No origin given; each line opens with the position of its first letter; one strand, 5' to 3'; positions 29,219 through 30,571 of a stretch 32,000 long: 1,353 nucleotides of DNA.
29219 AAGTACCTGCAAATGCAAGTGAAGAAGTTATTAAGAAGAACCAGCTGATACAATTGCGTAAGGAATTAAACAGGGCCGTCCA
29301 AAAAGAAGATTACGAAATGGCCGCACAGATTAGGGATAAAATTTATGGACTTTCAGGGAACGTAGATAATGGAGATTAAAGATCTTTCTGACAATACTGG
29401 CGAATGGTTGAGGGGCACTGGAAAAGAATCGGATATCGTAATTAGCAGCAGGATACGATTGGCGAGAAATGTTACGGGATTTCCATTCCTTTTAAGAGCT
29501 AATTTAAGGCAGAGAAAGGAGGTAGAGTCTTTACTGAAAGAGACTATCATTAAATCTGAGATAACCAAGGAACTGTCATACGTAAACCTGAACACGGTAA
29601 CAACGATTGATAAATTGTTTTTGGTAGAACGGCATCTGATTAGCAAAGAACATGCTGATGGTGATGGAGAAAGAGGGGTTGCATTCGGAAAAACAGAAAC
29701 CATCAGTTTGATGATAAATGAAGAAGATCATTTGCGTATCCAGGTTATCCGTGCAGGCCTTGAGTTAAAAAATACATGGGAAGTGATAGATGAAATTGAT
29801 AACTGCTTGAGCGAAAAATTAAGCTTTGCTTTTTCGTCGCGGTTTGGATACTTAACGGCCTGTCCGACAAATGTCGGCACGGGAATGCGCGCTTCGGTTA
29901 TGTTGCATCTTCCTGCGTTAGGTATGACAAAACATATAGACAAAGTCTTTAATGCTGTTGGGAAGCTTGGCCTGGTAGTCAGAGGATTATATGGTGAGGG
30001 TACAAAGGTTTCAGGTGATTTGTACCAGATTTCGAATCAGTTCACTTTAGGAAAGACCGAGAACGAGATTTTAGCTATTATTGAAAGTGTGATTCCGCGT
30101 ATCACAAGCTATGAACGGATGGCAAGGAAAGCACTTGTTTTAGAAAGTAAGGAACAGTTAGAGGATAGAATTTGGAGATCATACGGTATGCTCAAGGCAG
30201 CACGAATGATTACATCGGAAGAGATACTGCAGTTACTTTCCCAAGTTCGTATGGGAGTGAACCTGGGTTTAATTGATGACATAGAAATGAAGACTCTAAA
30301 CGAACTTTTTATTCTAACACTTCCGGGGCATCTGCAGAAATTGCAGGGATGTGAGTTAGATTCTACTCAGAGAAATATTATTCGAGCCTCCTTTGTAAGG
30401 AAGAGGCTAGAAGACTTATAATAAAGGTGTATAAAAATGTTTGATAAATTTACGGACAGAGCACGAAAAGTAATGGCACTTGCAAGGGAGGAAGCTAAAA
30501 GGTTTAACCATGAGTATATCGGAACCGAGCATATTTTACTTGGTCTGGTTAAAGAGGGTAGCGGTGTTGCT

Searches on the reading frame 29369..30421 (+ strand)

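Call 15: search_protein_families(library=pfam, proteins=[window:29369-30421:+], max_evalue=0.001)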
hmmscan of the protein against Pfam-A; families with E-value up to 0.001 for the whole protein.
window:29369-30421:+ (350 aa): 1 family
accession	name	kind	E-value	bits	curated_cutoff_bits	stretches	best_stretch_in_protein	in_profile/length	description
PF00217.24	ATP-gua_Ptrans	-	1.1e-67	227.8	22.4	1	51-251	1-202/203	ATP:guanido phosphotransferase, C-terminal catalytic domain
